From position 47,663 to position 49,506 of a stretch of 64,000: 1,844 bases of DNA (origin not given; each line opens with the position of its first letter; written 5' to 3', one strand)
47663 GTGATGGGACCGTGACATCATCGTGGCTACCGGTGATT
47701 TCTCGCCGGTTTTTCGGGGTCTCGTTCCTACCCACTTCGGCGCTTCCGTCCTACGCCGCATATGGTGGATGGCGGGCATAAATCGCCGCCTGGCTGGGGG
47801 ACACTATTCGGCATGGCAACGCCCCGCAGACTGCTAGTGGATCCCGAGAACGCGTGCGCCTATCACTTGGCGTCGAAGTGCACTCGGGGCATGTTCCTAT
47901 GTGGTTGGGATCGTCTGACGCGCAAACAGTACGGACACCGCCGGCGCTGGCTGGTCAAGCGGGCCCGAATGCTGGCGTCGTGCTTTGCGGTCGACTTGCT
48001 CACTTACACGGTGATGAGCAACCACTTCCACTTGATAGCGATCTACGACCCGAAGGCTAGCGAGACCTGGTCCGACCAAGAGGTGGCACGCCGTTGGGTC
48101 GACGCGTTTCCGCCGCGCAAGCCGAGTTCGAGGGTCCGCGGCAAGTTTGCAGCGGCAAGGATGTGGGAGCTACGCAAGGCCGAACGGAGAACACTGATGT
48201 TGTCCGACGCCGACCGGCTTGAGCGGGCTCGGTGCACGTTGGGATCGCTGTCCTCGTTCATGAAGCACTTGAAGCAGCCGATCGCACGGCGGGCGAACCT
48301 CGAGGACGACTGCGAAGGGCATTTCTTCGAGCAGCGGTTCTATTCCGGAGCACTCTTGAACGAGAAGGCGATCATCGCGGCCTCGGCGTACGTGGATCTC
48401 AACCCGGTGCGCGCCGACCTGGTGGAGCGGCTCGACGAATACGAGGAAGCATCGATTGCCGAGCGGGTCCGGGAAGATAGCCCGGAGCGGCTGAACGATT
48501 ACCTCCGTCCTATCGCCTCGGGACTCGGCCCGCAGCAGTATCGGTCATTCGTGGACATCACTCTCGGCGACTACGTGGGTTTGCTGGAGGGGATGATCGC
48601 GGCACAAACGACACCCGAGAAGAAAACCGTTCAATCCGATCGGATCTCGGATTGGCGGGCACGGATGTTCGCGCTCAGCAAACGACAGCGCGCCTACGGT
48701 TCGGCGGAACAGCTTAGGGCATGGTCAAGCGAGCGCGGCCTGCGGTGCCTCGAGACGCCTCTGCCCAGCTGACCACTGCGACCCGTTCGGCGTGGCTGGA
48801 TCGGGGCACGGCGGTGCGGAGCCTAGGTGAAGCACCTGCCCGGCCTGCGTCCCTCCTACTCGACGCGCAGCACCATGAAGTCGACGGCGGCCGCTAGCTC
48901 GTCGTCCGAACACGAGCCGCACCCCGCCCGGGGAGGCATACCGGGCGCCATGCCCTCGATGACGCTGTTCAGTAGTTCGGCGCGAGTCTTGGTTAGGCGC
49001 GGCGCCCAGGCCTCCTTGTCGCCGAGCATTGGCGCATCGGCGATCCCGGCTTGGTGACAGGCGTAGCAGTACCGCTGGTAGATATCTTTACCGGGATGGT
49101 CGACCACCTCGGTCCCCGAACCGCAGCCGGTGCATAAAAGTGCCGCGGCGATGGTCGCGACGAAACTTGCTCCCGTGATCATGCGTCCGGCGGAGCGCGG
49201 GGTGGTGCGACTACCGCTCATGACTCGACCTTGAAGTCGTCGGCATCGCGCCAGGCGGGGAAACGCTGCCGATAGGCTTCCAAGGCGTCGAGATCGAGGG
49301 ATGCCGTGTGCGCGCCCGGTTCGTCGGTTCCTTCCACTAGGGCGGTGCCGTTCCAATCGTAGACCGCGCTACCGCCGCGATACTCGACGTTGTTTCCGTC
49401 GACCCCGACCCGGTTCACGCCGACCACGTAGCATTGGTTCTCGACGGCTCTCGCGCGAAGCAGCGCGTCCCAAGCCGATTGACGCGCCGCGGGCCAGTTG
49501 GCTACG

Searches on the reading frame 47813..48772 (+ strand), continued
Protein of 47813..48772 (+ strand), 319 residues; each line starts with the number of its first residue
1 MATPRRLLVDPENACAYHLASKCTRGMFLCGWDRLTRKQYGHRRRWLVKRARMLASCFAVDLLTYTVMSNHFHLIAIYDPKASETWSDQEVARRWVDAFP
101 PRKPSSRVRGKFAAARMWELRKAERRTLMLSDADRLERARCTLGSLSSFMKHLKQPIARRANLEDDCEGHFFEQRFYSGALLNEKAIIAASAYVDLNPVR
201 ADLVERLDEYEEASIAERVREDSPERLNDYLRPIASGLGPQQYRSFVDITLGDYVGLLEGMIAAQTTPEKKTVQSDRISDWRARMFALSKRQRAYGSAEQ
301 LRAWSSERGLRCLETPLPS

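Call 78: fold_search(model_id=the predicted structure, library=pdb)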
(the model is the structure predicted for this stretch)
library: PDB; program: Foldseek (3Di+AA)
matches with E <= 10: 605; with E <= 0.001: 1
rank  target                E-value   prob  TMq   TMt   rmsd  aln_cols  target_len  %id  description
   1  4er8_A                4.7e-05  1.00  0.37  0.68   5.9       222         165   11  Structure of the REP associates tyrosine transposase bound to a REP hairpin (released 2012-08-15)
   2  2xm3_A                1.1e-02  1.00  0.27  0.64   2.5       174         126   14  Deinococcus radiodurans ISDra2 Transposase Left end DNA complex (released 2010-10-13)
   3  2xm3_B                1.1e-02  1.00  0.27  0.62   2.5       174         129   14  Deinococcus radiodurans ISDra2 Transposase Left end DNA complex (released 2010-10-13)
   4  2xm3_D                1.1e-02  1.00  0.27  0.62   2.5       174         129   14  Deinococcus radiodurans ISDra2 Transposase Left end DNA complex (released 2010-10-13)
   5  2xm3_C                1.2e-02  1.00  0.26  0.60   5.5       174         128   15  Deinococcus radiodurans ISDra2 Transposase Left end DNA complex (released 2010-10-13)
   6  2xma_B                1.3e-02  1.00  0.27  0.59   2.5       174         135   14  DEINOCOCCUS RADIODURANS ISDRA2 TRANSPOSASE RIGHT END DNA COMPLEX (released 2010-10-13)
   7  2xqc_D                1.4e-02  1.00  0.27  0.61   2.5       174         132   14  DEINOCOCCUS RADIODURANS ISDRA2 TRANSPOSASE COMPLEXED WITH LEFT END RECOGNITION AND CLEAVAGE SITE AND ZN (released 2010-10-13)
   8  2ec2_A                1.4e-02  1.00  0.25  0.58   9.5       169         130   13  Crystal structure of transposase from Sulfolobus tokodaii (released 2007-02-27)
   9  2xma_A                2.0e-02  1.00  0.27  0.58   2.5       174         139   14  DEINOCOCCUS RADIODURANS ISDRA2 TRANSPOSASE RIGHT END DNA COMPLEX (released 2010-10-13)
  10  2xo6_D                2.1e-02  1.00  0.27  0.61   2.7       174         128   14  DEINOCOCCUS RADIODURANS ISDRA2 TRANSPOSASE Y132F MUTANT COMPLEXED WITH LEFT END RECOGNITION AND CLEAVAGE SITE (released 2010-10-13)
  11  2xma_E                2.2e-02  1.00  0.27  0.57   2.5       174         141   14  DEINOCOCCUS RADIODURANS ISDRA2 TRANSPOSASE RIGHT END DNA COMPLEX (released 2010-10-13)
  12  2xo6_A                2.3e-02  1.00  0.27  0.60   2.5       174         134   14  DEINOCOCCUS RADIODURANS ISDRA2 TRANSPOSASE Y132F MUTANT COMPLEXED WITH LEFT END RECOGNITION AND CLEAVAGE SITE (released 2010-10-13)
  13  2vjv_A                2.4e-02  1.00  0.27  0.65   2.3       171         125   11  Crystal structure of the IS608 transposase in complex with left end 26-mer DNA hairpin and a 6-mer DNA representing th (released 2008-02-19)
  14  2vih_B                2.5e-02  1.00  0.27  0.63   6.6       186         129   10  CRYSTAL STRUCTURE OF THE IS608 TRANSPOSASE IN COMPLEX WITH Left END 26-MER DNA (released 2008-02-19)
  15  2vic_A                2.8e-02  1.00  0.27  0.54   4.3       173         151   12  CRYSTAL STRUCTURE OF THE ISHP608 TRANSPOSASE IN COMPLEX with Left end 26- mer DNA and manganese (released 2008-02-19)
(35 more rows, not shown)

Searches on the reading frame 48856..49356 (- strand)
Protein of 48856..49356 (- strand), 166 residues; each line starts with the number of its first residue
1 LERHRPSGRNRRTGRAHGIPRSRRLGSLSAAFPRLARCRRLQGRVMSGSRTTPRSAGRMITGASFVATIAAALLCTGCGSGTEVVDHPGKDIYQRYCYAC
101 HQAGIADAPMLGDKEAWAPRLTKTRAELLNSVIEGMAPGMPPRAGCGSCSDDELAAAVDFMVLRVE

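Call 4: search_protein_families(library=pfam, proteins=[window:48856-49356:-], max_evalue=0.01)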
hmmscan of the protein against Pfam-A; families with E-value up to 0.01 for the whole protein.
window:48856-49356:- (166 aa): 2 families
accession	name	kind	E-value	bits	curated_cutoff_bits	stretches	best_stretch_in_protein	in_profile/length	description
PF13442.11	Cytochrome_CBB3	-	9.6e-13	48.7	27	1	88-161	5-68/68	Cytochrome C oxidase, cbb3-type, subunit III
PF00034.26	Cytochrom_C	-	0.00032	22.4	21.3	1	88-161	3-86/90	Cytochrome c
